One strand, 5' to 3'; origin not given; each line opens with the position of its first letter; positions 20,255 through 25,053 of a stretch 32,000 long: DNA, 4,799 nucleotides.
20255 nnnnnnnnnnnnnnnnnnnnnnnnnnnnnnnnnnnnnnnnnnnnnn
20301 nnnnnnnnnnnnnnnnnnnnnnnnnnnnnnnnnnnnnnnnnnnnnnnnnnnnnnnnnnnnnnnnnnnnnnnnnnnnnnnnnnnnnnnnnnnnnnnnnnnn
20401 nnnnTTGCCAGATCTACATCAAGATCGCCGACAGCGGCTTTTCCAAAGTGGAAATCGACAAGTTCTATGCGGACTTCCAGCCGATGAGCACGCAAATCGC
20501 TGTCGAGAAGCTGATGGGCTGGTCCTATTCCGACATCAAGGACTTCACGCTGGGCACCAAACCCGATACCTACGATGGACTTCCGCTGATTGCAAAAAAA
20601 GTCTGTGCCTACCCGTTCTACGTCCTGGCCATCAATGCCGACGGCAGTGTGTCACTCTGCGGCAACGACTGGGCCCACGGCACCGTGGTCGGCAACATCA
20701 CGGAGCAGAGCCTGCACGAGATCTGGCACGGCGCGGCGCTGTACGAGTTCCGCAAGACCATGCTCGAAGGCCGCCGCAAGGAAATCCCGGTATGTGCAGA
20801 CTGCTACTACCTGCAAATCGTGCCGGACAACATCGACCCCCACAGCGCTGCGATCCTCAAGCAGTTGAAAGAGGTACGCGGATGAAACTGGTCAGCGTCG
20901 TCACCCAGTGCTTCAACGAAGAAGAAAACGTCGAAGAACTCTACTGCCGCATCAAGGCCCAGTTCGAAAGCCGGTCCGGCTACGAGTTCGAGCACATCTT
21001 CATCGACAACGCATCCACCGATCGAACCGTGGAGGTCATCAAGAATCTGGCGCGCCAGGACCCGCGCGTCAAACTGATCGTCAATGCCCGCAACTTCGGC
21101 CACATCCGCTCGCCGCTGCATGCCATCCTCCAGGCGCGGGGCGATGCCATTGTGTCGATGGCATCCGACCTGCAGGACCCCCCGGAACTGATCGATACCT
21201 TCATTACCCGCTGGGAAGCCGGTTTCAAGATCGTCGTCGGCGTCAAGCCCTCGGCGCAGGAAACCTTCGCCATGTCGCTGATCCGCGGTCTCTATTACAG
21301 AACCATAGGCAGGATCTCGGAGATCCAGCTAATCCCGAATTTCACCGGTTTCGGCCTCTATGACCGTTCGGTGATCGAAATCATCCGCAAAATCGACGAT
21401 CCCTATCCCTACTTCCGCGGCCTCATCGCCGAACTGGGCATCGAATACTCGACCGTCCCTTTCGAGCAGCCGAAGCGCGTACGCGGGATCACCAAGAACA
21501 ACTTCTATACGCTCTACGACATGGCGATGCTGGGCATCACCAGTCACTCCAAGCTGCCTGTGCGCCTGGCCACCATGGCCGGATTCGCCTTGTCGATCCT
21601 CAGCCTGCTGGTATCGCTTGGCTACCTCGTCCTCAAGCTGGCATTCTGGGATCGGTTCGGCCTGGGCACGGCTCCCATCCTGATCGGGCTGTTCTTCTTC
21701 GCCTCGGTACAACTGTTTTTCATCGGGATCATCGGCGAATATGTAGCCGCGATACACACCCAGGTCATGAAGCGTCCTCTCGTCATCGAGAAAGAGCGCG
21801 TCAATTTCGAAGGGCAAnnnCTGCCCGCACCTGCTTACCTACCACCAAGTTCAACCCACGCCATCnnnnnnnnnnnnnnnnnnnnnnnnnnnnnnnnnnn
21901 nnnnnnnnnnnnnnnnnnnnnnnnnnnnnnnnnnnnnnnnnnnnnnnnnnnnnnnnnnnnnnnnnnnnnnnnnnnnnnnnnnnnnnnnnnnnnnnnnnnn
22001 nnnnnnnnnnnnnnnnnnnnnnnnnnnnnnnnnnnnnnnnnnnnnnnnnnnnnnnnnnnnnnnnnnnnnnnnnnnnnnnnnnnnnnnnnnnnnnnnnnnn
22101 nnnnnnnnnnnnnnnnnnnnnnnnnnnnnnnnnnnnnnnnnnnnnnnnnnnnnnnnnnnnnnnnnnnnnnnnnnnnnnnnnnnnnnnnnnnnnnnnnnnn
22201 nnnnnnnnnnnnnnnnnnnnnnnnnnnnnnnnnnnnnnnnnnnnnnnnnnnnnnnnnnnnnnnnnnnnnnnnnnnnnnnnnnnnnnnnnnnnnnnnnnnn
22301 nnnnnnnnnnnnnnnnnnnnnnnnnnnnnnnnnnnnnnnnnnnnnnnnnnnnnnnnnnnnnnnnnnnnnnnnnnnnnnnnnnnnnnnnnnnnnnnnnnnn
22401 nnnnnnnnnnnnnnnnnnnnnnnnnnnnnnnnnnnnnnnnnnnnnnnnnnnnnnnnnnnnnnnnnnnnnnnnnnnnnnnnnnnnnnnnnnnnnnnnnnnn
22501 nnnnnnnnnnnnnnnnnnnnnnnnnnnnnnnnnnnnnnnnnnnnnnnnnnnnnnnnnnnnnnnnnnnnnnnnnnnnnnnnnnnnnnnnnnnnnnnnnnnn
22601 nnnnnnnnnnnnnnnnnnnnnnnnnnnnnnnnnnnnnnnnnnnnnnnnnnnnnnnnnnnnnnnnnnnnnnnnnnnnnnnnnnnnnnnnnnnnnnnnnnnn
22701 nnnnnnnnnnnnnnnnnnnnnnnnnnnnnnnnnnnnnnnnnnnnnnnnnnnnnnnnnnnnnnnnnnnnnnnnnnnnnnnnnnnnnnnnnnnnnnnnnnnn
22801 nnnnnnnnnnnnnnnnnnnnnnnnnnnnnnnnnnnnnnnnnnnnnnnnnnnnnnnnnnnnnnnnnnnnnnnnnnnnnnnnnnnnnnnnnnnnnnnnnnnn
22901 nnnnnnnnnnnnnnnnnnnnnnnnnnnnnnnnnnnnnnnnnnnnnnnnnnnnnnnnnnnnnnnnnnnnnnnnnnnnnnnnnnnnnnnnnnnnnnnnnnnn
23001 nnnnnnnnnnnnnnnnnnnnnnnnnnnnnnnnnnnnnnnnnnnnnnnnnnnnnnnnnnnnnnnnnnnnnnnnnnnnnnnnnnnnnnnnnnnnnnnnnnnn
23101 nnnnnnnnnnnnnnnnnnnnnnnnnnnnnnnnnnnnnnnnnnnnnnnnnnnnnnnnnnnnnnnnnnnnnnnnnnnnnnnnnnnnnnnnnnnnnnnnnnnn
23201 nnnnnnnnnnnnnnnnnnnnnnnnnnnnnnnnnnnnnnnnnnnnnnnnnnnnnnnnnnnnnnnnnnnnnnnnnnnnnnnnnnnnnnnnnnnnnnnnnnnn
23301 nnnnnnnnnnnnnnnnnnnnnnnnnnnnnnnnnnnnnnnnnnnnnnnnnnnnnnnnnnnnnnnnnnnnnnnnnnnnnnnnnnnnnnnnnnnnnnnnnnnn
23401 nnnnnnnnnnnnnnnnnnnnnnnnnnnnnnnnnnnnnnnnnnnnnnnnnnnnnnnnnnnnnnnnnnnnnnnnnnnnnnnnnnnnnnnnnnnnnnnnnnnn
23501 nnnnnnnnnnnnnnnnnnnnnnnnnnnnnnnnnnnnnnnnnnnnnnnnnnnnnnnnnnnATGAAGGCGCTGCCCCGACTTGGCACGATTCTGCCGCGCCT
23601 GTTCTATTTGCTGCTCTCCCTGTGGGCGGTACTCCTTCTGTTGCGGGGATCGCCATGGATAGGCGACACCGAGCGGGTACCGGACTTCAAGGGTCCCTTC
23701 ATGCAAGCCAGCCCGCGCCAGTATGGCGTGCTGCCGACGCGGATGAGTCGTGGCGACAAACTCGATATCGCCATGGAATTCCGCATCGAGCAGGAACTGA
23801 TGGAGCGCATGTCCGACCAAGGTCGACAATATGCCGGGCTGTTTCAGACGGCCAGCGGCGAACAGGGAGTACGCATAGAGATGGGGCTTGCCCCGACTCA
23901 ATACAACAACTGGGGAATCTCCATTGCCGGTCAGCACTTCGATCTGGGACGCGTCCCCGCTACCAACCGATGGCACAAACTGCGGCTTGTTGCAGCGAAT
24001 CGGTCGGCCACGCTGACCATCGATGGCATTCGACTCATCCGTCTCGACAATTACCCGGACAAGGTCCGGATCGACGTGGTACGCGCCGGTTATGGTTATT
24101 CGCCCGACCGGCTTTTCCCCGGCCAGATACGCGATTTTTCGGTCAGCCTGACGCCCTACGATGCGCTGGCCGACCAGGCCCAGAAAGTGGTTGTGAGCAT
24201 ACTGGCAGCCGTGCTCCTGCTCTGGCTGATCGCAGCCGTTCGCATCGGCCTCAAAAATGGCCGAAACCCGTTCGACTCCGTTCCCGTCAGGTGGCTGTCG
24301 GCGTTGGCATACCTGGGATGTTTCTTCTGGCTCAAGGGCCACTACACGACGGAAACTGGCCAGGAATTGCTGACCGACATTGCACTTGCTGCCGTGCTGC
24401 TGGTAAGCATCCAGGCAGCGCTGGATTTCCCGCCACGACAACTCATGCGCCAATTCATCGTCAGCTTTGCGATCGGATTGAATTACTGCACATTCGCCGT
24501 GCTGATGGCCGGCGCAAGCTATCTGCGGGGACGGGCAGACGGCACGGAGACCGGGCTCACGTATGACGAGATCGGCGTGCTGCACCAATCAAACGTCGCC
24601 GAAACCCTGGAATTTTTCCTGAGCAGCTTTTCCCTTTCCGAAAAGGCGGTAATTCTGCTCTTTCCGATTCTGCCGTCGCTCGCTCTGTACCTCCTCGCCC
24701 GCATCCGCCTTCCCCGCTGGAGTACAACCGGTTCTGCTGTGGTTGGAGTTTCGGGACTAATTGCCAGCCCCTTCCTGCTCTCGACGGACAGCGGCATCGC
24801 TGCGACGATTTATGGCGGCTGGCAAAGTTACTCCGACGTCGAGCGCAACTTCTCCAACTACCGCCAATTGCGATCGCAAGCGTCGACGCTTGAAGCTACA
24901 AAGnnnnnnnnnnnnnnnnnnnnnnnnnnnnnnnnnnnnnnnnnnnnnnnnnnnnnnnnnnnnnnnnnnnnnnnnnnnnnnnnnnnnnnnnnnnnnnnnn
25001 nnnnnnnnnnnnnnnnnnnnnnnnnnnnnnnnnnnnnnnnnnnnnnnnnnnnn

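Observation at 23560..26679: Unusual tri-domain fusion: LamG-like domain, TM bundle, phosphoethanolamine-transferase domain and a PLC/GDPD-like C-terminal domain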

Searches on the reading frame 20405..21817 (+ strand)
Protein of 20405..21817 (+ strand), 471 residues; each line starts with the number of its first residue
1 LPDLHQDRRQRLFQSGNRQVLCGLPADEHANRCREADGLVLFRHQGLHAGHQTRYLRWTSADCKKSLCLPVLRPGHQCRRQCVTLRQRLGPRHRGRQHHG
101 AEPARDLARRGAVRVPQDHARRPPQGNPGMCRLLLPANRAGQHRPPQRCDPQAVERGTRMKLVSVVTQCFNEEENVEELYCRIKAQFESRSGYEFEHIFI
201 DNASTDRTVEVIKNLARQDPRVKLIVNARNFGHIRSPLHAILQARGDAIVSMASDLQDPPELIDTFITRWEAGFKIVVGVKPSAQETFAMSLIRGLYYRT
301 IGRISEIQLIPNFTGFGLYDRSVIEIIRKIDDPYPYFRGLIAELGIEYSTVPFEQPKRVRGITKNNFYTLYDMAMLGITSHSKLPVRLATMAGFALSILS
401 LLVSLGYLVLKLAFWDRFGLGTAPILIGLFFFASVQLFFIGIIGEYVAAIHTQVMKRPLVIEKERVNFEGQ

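Call 18: search_protein_families(library=pfam, proteins=[window:20405-21817:+], max_evalue=0.001)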
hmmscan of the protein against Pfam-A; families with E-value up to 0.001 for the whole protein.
window:20405-21817:+ (471 aa): 1 family
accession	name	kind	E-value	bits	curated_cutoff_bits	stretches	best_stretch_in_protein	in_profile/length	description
PF00535.33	Glycos_transf_2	-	2.8e-25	89.6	23.3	1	164-323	1-163/168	Glycosyl transferase family 2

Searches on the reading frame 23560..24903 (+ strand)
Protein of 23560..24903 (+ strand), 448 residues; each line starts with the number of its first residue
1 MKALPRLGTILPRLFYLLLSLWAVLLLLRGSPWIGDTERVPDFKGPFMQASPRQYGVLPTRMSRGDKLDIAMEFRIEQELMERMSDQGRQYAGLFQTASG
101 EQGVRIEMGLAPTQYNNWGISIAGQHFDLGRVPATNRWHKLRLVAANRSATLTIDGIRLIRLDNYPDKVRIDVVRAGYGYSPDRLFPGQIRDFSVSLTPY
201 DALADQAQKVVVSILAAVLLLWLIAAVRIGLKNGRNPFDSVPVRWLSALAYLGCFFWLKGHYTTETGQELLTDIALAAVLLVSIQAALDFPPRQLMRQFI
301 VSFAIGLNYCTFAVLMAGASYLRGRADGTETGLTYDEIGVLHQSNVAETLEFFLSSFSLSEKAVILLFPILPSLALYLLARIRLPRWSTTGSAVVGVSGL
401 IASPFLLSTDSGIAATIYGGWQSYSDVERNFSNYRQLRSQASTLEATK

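Call 48: predict_structure(alignment_id=A5)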
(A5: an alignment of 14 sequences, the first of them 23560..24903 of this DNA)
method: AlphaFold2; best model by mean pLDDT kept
length: 448 residues; sequences in the alignment: 14
mean_pLDDT: 77.5   pTM: 0.71
mean pLDDT of the five models: 77.5, 76.8, 73.2, 72.0, 71.0
residues with pLDDT >= 90: 63; 70-90: 285; 50-70: 82; < 50: 18
segments of 3 or more residues with pLDDT < 50: 1-5, 49-51, 328-331, 406-408
pLDDT, mean of each block of 10 residues (from residue 1): 53 89 79 66 65 61 83 91 89 89 90 79 86 85 85 81 76 83 86 85 82 87 83 77 85 85 64 79 79 83 92 86 58 56 66 81 91 90 65 71 55 69 72 74 53
secondary structure, 60 per line:
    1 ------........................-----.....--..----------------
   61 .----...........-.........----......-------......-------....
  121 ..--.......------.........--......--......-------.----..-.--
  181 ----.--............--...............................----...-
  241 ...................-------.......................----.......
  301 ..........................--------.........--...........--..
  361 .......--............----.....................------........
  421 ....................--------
elements in order: H7-30 E36-40 E66-76 H78-86 E91-96 E104-109 E117-122 E125-131 E138-146 E149-154 E157-162 E188-199 H202-232 H241-259 H267-289 H294-326 H335-343 H346-356 H359-367 H370-381 H386-406 H413-440

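Call 50: fold_search(model_id=the predicted structure, library=pdb)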
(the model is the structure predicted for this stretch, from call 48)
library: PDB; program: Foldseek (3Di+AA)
matches with E <= 10: 1199; with E <= 0.001: 326
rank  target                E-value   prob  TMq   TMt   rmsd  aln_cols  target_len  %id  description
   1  2h0b_C                6.5e-06  1.00  0.20  0.41  10.9       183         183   12  Crystal Structure of the second LNS/LG domain from Neurexin 1 alpha (released 2006-06-20)
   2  5z8y_B                6.9e-06  1.00  0.19  0.40  11.1       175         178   15  Crystal structure of human LRRTM2 in complex with Neurexin 1beta (released 2018-10-10)
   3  1lj7_D                7.2e-06  1.00  0.24  0.50   7.9       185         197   13  Crystal structure of calcium-depleted human C-reactive protein from perfectly twinned data (released 2002-06-05)
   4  1c4r_B                9.8e-06  1.00  0.20  0.41  11.9       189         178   16  THE STRUCTURE OF THE LIGAND-BINDING DOMAIN OF NEUREXIN 1BETA: REGULATION OF LNS DOMAIN FUNCTION BY ALTERNATIVE SPLICIN (released 2000-10-04)
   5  3flp_A                1.0e-05  1.00  0.19  0.35   8.3       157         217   12  Crystal structure of native heptameric SAP-like pentraxin from Limulus polyphemus (released 2009-01-20)
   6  6pnp_A                1.0e-05  1.00  0.20  0.40   8.5       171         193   13  Crystal structure of the splice insert-free neurexin-1 LNS2 domain in complex with neurexophilin-1 (released 2019-10-09)
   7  3bop_B                1.1e-05  1.00  0.21  0.49   7.1       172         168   16  Structure of mouse beta-neurexin 2D4 (released 2008-03-25)
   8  2r1d_C                1.1e-05  1.00  0.19  0.41   9.3       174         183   15  Crystal structure of rat neurexin 1beta in the Ca2+ containing form (released 2008-04-01)
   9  1c4r_F                1.1e-05  1.00  0.20  0.41  11.5       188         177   14  THE STRUCTURE OF THE LIGAND-BINDING DOMAIN OF NEUREXIN 1BETA: REGULATION OF LNS DOMAIN FUNCTION BY ALTERNATIVE SPLICIN (released 2000-10-04)
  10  8b55                  1.1e-05  1.00  0.22  0.48  10.1       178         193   12  Human ADGRG4 PTX-like domain (released 2022-10-19)
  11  5hon_A                1.1e-05  1.00  0.21  0.42   7.7       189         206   15  Structure of Domain 4 of AbnA, a GH43 extracellular arabinanase from Geobacillus stearothermophilus, in complex with a (released 2017-02-01)
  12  1lj7_C                1.3e-05  1.00  0.25  0.51   7.8       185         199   12  Crystal structure of calcium-depleted human C-reactive protein from perfectly twinned data (released 2002-06-05)
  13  2h0b_A                1.3e-05  1.00  0.21  0.43   8.9       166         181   14  Crystal Structure of the second LNS/LG domain from Neurexin 1 alpha (released 2006-06-20)
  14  1lj7_A                1.4e-05  1.00  0.25  0.51   7.8       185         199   12  Crystal structure of calcium-depleted human C-reactive protein from perfectly twinned data (released 2002-06-05)
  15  2uur                  1.6e-05  1.00  0.23  0.43   4.6       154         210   17  N-terminal NC4 domain of collagen IX (released 2007-06-05)
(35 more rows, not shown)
